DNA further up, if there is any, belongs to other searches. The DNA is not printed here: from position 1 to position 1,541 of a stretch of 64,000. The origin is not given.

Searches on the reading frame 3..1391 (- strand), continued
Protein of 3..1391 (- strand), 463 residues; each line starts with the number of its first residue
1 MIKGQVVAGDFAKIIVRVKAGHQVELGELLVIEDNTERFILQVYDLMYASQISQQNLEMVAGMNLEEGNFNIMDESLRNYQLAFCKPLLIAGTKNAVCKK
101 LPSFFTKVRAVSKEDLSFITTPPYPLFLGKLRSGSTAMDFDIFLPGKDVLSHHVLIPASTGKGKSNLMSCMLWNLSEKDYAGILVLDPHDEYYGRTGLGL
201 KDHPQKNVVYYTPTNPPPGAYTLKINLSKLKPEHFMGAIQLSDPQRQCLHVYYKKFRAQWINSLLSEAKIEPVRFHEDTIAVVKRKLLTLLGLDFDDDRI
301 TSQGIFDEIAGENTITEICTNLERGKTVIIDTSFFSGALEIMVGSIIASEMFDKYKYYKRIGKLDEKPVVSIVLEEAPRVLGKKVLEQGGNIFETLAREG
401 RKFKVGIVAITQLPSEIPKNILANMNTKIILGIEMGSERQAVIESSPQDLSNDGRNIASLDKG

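Call 40: fold_search(model_id=the predicted structure, library=pdb)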
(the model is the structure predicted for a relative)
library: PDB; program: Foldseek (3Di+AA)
matches with E <= 10: 1261; with E <= 0.001: 276
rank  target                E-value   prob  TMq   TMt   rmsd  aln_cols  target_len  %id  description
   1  4d2i_B                7.8e-26  1.00  0.68  0.74   6.0       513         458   19  Crystal structure of the HerA hexameric DNA translocase from Sulfolobus solfataricus bound to AMP-PNP (released 2014-12-03)
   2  4d2i_A                1.8e-25  1.00  0.68  0.74   7.3       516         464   20  Crystal structure of the HerA hexameric DNA translocase from Sulfolobus solfataricus bound to AMP-PNP (released 2014-12-03)
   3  9x1m_A                8.8e-24  1.00  0.62  0.55  11.3       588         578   20  The cryo-EM structure of HerA-NurA complex with AMPPNP and dsDNA from Thermococcus kodakarensis (released 2026-02-04)
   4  9x1l_A                4.8e-23  1.00  0.55  0.49  13.2       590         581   19  The cryo-EM structure of HerA-NurA complex with AMPPNP from Thermococcus kodakarensis (released 2026-02-04)
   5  8wj3_D                4.1e-22  1.00  0.63  0.64   7.0       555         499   17  Cryo-EM structure of a bacterial protein (released 2024-09-11)
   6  8yhx_A                4.1e-22  1.00  0.62  0.56  12.5       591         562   17  Cryo-EM structure of the trimeric HerA (released 2024-11-06)
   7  8wld_A                6.6e-22  1.00  0.63  0.65   6.9       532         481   17  Cryo-EM structure of SIR2/HerA antiphage complex (released 2024-09-11)
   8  8wld_M                7.0e-22  1.00  0.61  0.47  10.0       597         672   17  Cryo-EM structure of SIR2/HerA antiphage complex (released 2024-09-11)
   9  8wod_O                8.8e-22  1.00  0.60  0.55  11.2       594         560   16  Cryo-EM structure of SIR2/HerA complex (released 2024-09-11)
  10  8wiv_A                1.1e-21  1.00  0.58  0.69   7.8       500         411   18  Cryo-EM structure of a bacterial protein (released 2024-09-11)
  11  8wiv_D                1.1e-21  1.00  0.63  0.54   7.2       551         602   18  Cryo-EM structure of a bacterial protein (released 2024-09-11)
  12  8sub_P                1.7e-21  1.00  0.57  0.53   8.0       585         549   16  E. coli SIR2-HerA complex (dodecamer SIR2 pentamer HerA) (released 2023-12-27)
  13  8wod_D                3.8e-21  1.00  0.65  0.66   6.7       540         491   18  Cryo-EM structure of SIR2/HerA complex (released 2024-09-11)
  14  8wld_L                4.8e-21  1.00  0.60  0.47  11.2       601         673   17  Cryo-EM structure of SIR2/HerA antiphage complex (released 2024-09-11)
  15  9c1m_Q                6.0e-21  1.00  0.61  0.54   7.7       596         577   17  HerA-DUF assembly 1 (released 2025-06-04)
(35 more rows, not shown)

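Call 42: search_protein_families(library=pfam, proteins=[L067:4117-4638:+, L068:3304-3771:+, L068:4573-5031:+, L081:3370-3852:+, L081:3917-4321:+, L082:3397-3888:+, L063:9625-10185:+, L063:10249-10710:+, L075:4229-4855:+, L084:5176-5661:+], max_evalue=0.01)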
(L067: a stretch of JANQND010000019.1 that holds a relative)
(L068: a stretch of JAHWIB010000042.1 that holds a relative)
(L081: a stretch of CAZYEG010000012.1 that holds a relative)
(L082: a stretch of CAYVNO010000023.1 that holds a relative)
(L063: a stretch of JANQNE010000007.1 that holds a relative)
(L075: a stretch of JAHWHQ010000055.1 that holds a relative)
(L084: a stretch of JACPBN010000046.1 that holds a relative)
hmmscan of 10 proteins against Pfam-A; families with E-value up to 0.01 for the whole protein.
L067:4117-4638:+ (173 aa): 0 families

L068:3304-3771:+ (155 aa): 0 families

L068:4573-5031:+ (152 aa): 0 families

L081:3370-3852:+ (160 aa): 0 families

L081:3917-4321:+ (134 aa): 0 families

L082:3397-3888:+ (163 aa): 0 families

L063:9625-10185:+ (186 aa): 0 families

L063:10249-10710:+ (153 aa): 1 family
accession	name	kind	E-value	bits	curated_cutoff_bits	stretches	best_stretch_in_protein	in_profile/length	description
PF05164.18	ZapA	-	0.008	16.9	23.8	0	32-100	22-88/88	Cell division protein ZapA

L075:4229-4855:+ (208 aa): 0 families

L084:5176-5661:+ (161 aa): 1 family
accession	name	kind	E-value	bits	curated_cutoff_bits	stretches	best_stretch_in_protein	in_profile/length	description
PF11848.13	DUF3368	-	0.0061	16.9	27.3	1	116-149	1-32/46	Domain of unknown function (DUF3368)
